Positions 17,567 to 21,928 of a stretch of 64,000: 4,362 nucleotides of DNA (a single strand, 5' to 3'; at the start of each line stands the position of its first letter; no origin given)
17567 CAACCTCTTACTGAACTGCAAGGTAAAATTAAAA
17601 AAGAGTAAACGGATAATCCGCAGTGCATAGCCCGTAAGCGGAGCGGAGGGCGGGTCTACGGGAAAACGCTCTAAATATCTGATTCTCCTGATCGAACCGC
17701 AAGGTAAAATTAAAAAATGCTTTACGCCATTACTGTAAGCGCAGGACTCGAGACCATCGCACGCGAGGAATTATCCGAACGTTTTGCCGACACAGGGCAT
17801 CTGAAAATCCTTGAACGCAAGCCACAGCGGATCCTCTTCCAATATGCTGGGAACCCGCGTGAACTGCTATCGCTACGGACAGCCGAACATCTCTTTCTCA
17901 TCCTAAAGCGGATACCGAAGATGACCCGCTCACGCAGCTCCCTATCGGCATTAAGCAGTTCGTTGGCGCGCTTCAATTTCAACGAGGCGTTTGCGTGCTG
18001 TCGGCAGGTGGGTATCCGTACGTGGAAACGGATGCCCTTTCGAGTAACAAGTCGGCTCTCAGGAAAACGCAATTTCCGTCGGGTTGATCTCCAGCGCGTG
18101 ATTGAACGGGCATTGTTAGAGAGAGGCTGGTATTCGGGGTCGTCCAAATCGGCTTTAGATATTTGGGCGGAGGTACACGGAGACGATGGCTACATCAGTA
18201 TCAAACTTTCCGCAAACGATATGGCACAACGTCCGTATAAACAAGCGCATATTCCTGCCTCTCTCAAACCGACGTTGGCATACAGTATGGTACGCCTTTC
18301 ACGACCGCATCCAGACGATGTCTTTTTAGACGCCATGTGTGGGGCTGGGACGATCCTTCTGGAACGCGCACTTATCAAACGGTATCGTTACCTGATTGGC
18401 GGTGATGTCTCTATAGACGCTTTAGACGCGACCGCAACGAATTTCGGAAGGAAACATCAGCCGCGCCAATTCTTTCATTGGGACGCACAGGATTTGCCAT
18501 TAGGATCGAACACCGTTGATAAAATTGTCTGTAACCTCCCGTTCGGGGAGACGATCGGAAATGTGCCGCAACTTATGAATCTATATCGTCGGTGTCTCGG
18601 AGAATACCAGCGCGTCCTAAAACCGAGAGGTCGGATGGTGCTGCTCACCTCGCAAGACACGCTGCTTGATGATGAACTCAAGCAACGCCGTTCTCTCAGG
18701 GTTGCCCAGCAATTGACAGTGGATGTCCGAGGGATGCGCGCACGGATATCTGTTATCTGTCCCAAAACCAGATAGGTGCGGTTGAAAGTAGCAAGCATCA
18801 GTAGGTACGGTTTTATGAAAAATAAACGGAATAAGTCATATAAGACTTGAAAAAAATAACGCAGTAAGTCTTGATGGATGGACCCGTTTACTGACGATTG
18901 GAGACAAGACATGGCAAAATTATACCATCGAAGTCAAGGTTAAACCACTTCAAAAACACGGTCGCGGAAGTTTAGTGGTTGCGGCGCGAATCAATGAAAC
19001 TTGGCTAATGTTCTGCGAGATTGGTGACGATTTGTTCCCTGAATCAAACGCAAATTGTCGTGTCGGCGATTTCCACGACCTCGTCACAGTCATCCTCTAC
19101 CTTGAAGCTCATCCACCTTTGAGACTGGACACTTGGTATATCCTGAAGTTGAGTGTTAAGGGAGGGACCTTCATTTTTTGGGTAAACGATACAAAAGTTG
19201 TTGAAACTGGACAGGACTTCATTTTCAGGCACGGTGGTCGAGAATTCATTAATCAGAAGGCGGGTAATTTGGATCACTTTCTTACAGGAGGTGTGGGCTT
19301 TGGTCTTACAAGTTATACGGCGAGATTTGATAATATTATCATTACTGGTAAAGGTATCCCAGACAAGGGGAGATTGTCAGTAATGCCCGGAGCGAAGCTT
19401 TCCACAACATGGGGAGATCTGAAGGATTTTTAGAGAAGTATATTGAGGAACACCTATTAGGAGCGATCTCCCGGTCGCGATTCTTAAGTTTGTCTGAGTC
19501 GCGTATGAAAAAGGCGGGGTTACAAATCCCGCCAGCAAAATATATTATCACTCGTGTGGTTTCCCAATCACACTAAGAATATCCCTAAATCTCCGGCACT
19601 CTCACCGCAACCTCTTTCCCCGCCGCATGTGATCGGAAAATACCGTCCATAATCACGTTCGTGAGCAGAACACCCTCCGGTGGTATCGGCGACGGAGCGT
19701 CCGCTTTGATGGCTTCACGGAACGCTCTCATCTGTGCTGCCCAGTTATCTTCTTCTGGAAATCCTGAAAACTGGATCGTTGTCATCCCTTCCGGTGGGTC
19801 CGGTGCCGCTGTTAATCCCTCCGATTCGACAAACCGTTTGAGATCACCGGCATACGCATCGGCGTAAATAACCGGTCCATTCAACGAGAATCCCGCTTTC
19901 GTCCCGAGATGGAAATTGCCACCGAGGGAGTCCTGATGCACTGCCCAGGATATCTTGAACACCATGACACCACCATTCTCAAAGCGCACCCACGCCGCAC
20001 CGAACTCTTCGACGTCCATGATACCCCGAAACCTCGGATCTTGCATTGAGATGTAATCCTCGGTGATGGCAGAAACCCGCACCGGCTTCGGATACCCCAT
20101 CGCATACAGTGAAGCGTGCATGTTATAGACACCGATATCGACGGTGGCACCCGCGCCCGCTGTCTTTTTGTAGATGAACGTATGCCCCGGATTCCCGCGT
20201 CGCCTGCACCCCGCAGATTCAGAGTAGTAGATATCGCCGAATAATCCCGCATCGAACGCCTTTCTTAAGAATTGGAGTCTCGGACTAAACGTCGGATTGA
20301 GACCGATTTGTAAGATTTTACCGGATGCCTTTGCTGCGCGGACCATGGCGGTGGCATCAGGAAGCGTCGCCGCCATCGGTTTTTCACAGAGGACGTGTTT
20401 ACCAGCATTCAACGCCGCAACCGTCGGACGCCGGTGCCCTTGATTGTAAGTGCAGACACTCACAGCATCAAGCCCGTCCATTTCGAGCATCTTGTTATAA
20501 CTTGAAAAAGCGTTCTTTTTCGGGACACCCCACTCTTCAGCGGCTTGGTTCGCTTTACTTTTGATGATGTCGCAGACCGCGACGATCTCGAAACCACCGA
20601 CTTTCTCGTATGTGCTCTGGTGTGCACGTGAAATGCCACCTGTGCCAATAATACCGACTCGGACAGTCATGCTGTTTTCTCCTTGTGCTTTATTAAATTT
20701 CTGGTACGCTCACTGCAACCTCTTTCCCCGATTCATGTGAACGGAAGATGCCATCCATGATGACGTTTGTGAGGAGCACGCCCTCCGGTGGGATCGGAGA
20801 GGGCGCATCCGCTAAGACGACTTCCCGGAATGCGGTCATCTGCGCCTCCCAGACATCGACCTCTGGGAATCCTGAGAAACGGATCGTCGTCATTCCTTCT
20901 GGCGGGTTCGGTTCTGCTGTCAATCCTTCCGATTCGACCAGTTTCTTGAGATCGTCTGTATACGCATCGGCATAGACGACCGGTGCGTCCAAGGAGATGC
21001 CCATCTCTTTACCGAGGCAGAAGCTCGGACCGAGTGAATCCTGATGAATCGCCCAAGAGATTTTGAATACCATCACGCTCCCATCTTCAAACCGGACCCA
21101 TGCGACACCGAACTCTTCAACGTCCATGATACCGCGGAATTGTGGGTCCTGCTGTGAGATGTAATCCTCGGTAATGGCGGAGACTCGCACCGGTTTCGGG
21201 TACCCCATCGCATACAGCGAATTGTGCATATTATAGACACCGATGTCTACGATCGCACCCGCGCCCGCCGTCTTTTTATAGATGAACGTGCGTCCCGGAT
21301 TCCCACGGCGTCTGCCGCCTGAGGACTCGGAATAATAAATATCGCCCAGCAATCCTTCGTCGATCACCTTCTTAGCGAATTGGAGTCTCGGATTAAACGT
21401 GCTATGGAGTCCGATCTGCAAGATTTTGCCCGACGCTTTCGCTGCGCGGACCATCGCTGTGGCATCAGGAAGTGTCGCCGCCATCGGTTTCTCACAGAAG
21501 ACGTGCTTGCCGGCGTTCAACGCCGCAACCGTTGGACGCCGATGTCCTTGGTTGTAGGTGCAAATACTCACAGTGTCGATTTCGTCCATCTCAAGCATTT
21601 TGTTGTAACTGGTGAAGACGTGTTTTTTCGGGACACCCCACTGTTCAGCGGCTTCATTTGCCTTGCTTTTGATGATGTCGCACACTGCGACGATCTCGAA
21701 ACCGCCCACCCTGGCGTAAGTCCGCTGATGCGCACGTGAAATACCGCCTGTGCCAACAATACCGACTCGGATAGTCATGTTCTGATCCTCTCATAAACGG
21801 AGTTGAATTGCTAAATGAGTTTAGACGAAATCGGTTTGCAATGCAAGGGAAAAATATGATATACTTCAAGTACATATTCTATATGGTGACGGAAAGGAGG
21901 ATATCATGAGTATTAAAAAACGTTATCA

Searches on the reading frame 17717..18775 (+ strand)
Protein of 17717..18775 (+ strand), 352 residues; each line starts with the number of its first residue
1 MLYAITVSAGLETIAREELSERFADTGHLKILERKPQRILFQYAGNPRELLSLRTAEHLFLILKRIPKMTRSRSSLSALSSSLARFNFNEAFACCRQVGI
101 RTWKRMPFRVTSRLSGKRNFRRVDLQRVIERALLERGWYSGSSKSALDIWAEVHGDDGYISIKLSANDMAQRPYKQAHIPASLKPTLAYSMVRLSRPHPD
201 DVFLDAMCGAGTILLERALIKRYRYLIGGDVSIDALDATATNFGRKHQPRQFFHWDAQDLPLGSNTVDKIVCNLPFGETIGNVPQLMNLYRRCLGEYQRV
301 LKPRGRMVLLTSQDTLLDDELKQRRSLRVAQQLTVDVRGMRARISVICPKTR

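Call 50: search_protein_families(library=pfam, proteins=[window:17717-18775:+], max_evalue=0.0001)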
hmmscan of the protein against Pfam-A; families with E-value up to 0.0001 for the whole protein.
window:17717-18775:+ (352 aa): 4 families
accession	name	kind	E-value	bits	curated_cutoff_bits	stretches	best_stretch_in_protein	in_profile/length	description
PF01170.24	UPF0020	-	9.7e-34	117.2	22.3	1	172-339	1-193/197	RMKL-like, methyltransferase domain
PF13649.12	Methyltransf_25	-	7.5e-08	33.4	27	1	204-305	2-97/97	Methyltransferase domain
PF08241.18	Methyltransf_11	-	1.7e-07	32.2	21.2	1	205-308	2-94/95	Methyltransferase domain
PF13847.12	Methyltransf_31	-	2.1e-07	31.1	27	1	198-313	2-113/145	Methyltransferase domain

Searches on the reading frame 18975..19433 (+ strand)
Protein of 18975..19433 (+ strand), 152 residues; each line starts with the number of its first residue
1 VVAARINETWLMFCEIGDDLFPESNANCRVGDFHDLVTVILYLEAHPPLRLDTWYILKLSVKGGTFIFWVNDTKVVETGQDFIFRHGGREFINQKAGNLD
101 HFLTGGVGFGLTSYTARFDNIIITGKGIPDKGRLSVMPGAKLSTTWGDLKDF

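Call 6: search_protein_families(library=pfam, proteins=[window:18975-19433:+], max_evalue=0.01)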
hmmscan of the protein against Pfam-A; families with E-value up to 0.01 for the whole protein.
window:18975-19433:+ (152 aa): 2 families
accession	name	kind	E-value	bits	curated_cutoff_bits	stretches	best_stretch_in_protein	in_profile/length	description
PF06439.18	3keto-disac_hyd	-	0.0021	18.6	26.8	1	44-123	117-186/187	3-keto-disaccharide hydrolase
PF21708.4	Glyco_hydro_59_C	-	0.0044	17.5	27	1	33-87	99-153/175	Galactocerebrosidase, C-terminal lectin domain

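Call 7: search_protein_families(library=ncbifam, proteins=[window:18975-19433:+], max_evalue=1)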
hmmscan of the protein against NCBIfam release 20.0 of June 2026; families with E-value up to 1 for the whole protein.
window:18975-19433:+ (152 aa): 0 families

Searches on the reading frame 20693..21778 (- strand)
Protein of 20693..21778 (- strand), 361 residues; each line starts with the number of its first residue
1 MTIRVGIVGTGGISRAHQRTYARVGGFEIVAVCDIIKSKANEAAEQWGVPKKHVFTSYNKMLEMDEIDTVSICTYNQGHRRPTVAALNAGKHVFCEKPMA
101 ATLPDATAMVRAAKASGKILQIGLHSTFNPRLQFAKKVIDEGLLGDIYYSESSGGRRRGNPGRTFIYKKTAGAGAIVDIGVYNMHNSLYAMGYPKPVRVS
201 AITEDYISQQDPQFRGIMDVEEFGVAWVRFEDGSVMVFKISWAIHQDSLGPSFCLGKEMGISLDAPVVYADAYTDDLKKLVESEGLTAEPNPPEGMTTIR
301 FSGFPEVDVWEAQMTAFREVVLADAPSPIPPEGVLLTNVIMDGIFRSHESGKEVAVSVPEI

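Call 50: search_protein_families(library=pfam, proteins=[window:20693-21778:-], max_evalue=0.0001)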
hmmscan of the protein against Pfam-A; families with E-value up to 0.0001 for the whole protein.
window:20693-21778:- (361 aa): 3 families
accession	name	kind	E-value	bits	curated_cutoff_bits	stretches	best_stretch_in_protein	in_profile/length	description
PF01408.29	GFO_IDH_MocA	-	2.2e-30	106.2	24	1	3-123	1-119/120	Oxidoreductase family, NAD-binding Rossmann fold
PF22725.1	GFO_IDH_MocA_C3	-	2.4e-14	53.8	27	1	133-247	2-109/124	GFO/IDH/MocA C-terminal domain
PF02894.22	GFO_IDH_MocA_C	-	8.7e-05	22.8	22.9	0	136-355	1-217/218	Oxidoreductase family, C-terminal alpha/beta domain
